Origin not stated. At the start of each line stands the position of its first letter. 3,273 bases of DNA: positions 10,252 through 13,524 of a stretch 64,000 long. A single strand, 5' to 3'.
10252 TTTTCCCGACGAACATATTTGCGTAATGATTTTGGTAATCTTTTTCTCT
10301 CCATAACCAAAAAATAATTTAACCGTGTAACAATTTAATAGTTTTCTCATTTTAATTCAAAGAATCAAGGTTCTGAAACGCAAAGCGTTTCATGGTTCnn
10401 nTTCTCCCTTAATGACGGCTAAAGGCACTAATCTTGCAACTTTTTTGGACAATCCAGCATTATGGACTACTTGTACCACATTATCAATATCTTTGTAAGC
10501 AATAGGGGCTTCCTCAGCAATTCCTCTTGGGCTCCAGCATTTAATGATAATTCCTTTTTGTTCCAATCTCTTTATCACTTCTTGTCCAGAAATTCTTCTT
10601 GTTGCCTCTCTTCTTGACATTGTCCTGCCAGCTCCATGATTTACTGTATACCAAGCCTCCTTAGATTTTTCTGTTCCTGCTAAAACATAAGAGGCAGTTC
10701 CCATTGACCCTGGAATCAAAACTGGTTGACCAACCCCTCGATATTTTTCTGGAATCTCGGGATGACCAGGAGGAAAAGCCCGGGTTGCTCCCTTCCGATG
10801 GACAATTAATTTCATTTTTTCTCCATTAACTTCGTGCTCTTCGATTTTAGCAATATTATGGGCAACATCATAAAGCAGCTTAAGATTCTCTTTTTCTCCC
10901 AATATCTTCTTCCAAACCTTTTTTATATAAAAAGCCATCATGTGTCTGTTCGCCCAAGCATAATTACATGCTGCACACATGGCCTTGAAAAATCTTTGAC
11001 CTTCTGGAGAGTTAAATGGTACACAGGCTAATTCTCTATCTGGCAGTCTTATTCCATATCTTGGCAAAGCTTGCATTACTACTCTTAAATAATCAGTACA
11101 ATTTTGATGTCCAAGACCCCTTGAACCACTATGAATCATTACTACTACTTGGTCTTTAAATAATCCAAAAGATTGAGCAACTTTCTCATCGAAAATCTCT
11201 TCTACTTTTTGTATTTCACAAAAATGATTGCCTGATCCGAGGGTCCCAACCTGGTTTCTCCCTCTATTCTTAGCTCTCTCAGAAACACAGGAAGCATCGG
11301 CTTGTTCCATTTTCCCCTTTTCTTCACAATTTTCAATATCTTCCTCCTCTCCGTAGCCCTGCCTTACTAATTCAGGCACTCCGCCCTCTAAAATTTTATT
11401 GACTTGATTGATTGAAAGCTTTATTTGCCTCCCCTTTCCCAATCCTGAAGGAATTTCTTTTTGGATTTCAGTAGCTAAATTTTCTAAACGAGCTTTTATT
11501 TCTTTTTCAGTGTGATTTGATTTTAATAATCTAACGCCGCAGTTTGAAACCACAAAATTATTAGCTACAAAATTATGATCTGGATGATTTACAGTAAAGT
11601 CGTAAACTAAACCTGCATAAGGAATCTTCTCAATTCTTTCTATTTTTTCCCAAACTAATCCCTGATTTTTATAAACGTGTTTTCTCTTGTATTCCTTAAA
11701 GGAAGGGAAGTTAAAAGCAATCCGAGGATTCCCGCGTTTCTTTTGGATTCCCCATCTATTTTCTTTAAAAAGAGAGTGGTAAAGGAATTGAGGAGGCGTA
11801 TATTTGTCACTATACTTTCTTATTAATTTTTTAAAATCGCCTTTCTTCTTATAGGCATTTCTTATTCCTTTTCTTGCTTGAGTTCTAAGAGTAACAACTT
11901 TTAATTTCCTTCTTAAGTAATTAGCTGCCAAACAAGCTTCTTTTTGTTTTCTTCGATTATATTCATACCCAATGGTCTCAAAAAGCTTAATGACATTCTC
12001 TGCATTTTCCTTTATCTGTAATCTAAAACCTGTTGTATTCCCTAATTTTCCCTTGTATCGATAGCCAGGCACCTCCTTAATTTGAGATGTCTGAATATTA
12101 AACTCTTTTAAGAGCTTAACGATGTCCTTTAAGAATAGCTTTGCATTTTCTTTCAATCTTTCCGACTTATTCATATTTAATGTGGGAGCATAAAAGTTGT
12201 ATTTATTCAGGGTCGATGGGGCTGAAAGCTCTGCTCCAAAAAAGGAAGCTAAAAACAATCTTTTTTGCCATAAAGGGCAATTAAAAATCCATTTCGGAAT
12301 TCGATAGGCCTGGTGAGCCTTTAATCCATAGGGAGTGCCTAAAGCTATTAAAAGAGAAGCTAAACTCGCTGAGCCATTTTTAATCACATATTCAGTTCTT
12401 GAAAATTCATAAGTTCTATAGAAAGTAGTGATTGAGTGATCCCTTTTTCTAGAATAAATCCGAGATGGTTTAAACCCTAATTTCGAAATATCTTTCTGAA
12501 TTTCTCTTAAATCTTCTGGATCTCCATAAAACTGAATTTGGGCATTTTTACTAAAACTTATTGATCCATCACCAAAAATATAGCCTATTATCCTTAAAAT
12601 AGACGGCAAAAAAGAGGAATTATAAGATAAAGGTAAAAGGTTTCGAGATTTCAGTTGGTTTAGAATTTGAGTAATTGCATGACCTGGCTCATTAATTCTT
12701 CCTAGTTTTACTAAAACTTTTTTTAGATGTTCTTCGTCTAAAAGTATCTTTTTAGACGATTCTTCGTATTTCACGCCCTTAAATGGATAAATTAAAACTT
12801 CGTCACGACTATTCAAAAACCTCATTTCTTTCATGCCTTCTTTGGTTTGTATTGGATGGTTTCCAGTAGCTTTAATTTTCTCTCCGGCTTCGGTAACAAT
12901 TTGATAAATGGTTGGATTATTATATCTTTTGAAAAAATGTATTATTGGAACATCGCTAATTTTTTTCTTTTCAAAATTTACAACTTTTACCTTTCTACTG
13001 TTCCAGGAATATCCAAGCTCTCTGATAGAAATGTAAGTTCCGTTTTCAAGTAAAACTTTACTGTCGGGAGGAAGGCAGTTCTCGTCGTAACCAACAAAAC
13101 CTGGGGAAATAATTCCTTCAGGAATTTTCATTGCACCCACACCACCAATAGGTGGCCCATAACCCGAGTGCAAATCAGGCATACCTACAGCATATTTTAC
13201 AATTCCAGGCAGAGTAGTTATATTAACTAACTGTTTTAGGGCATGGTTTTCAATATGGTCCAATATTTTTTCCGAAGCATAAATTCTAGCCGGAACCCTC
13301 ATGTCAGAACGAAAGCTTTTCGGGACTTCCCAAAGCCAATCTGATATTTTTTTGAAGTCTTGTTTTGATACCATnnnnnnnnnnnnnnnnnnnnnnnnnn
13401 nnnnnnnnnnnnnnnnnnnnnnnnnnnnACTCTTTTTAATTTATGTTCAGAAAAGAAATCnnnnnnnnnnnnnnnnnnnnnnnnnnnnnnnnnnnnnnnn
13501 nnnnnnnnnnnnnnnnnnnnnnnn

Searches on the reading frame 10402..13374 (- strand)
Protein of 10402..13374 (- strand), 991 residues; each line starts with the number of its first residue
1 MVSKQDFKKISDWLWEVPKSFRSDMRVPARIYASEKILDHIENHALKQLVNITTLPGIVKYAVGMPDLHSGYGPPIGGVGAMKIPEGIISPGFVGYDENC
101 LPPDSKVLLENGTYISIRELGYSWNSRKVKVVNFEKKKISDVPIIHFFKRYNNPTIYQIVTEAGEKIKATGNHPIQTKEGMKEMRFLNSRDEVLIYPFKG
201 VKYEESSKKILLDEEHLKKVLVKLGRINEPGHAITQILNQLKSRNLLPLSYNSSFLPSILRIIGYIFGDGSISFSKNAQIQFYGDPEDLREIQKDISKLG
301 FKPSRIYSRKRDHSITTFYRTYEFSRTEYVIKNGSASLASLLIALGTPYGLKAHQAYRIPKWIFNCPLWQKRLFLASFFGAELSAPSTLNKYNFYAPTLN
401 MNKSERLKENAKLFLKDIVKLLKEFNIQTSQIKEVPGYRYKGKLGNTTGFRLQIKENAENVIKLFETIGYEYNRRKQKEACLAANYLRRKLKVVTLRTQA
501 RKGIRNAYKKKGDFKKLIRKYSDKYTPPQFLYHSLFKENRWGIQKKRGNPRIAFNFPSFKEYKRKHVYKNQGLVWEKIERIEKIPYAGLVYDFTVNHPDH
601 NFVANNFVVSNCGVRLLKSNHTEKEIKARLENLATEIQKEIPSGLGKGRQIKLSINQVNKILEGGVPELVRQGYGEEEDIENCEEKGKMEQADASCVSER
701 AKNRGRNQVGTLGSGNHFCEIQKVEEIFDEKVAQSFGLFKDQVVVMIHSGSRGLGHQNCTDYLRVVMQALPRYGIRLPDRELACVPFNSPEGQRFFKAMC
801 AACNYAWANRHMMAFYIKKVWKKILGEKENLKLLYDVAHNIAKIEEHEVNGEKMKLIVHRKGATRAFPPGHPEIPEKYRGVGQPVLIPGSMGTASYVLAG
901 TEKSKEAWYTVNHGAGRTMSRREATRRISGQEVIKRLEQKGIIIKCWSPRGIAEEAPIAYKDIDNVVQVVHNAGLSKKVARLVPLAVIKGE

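Call 41: search_protein_families(library=pfam, proteins=[window:10402-13374:-], max_evalue=0.001)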
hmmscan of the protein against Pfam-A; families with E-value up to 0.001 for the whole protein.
window:10402-13374:- (991 aa): 2 families
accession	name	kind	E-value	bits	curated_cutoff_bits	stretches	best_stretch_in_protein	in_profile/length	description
PF01139.22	RtcB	-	2.2e-164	548.1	27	2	607-990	49-426/426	tRNA-splicing ligase RtcB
PF14890.11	Intein_splicing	-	5.3e-20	72.2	35.8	1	108-611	2-155/155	Intein splicing domain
